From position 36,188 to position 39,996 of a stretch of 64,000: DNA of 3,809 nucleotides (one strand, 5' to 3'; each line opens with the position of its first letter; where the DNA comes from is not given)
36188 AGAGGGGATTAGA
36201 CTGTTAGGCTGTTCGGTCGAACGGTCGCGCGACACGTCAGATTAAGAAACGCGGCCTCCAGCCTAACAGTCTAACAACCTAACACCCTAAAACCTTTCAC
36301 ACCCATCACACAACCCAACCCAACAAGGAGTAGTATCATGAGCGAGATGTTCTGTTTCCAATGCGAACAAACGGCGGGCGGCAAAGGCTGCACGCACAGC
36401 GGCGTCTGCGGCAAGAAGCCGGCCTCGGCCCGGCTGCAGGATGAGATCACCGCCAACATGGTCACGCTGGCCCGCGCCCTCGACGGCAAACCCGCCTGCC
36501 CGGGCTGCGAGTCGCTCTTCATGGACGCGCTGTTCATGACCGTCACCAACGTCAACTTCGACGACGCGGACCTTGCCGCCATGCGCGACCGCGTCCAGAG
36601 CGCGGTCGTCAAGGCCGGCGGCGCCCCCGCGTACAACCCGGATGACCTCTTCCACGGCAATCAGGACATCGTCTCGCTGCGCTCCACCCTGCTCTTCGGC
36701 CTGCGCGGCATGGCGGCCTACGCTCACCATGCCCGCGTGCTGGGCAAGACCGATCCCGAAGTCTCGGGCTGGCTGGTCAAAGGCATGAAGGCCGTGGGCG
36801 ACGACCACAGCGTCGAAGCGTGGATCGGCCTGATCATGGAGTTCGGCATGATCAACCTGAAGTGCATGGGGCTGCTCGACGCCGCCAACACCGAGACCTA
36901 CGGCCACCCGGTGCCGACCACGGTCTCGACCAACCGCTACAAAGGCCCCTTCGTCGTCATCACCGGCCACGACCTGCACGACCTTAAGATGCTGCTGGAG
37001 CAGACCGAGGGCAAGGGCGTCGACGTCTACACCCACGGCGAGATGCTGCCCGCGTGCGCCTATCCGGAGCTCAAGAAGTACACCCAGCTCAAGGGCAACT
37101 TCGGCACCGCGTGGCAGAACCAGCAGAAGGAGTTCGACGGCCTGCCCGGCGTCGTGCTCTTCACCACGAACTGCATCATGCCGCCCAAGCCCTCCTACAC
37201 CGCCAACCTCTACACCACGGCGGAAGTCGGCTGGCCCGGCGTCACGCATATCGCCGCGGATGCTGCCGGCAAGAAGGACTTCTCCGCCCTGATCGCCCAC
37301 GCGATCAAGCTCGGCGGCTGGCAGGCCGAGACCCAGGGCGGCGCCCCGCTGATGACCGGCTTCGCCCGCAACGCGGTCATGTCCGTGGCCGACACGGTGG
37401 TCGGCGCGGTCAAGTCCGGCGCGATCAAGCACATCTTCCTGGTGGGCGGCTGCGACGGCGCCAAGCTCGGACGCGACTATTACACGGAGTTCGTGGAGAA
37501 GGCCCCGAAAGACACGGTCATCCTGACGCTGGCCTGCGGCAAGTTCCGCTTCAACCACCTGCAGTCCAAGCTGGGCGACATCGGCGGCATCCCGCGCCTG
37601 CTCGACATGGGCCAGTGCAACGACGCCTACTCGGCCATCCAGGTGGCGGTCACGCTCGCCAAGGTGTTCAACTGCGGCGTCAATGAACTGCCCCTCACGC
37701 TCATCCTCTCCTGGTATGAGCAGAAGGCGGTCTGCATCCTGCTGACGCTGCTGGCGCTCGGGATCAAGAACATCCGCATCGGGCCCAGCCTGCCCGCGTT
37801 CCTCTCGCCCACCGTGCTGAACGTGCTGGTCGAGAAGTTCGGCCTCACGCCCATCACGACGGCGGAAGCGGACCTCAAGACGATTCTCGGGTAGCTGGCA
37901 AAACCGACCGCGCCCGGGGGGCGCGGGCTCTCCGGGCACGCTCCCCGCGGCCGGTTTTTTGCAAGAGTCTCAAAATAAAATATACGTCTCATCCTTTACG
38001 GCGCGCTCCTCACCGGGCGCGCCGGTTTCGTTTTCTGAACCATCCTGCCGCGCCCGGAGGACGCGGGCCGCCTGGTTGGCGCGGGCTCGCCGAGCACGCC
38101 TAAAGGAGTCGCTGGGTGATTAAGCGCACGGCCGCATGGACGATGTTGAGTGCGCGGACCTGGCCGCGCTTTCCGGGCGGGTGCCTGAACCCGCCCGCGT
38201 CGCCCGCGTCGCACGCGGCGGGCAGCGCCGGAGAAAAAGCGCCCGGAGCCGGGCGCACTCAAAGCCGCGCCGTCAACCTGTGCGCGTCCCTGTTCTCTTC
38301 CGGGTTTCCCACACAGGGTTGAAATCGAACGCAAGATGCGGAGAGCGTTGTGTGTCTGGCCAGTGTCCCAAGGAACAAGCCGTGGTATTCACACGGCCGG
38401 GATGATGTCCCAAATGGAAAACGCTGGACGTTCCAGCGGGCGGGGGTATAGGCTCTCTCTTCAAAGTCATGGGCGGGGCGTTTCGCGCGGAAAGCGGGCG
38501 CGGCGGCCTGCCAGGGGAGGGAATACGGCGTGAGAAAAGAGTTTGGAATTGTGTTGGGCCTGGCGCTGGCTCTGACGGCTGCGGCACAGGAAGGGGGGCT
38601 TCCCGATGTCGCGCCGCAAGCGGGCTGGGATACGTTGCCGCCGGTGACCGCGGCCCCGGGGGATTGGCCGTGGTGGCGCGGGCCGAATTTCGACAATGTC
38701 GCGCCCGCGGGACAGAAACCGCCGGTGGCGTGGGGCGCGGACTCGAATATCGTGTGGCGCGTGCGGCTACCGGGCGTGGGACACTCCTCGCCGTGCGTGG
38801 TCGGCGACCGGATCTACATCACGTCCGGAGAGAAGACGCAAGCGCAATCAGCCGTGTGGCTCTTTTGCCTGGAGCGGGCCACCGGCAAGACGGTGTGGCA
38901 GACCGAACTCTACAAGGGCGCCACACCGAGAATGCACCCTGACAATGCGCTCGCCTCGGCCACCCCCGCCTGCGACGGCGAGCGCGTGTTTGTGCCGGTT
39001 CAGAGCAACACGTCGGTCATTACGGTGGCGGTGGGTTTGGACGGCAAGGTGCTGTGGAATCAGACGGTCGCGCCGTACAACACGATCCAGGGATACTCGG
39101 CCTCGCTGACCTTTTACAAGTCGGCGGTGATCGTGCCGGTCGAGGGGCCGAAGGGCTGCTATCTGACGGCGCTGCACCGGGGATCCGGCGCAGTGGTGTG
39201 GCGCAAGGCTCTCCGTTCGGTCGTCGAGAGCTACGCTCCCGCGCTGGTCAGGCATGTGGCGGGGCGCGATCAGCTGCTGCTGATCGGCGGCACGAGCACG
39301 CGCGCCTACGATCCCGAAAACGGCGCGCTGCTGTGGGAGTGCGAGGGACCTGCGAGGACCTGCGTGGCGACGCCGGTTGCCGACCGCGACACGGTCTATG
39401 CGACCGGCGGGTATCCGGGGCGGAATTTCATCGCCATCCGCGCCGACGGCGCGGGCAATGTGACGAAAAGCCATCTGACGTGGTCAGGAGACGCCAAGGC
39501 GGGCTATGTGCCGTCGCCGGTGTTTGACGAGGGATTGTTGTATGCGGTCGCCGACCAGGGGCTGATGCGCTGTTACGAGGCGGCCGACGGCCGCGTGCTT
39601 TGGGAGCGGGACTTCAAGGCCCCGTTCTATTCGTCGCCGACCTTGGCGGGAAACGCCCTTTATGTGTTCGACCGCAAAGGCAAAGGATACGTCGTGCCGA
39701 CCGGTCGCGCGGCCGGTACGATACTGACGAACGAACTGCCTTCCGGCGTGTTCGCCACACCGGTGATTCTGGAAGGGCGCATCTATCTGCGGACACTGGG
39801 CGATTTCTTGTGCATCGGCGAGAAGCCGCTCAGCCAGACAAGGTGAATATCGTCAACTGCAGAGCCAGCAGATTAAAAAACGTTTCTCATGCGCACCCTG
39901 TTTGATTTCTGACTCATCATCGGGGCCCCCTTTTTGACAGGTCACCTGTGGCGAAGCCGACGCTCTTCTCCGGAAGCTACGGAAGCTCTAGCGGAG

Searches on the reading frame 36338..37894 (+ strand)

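Call 66: search_protein_families(library=pfam, proteins=[window:36338-37894:+], max_evalue=0.0001)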
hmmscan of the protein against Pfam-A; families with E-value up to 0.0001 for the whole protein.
window:36338-37894:+ (518 aa): 1 family
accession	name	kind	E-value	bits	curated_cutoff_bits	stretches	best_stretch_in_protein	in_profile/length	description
PF03063.25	Prismane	-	1.2e-153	512.9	27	1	4-514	1-513/513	Prismane/CO dehydrogenase family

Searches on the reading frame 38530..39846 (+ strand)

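Call 66: search_protein_families(library=pfam, proteins=[window:38530-39846:+], max_evalue=0.0001)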
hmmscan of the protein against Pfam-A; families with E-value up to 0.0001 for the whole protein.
window:38530-39846:+ (438 aa): 4 families
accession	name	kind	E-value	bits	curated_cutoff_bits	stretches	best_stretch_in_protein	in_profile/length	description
PF13360.13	PQQ_2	-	2e-28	100.1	27.6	3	113-306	7-187/233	Outer membrane protein assembly factor BamB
PF13570.13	Beta-prop_ACSF4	-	7.5e-14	52.3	133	1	215-415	34-224/329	Beta-alanine-activating enzyme, beta-propeller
PF25293.1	Beta-prop_EMC1_N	-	1.8e-06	28.2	34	0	158-314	37-192/219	EMC1 N-terminal beta-propeller domain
PF13964.12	Kelch_6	-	4.6e-05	23.7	25.3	0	83-116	3-37/50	Kelch motif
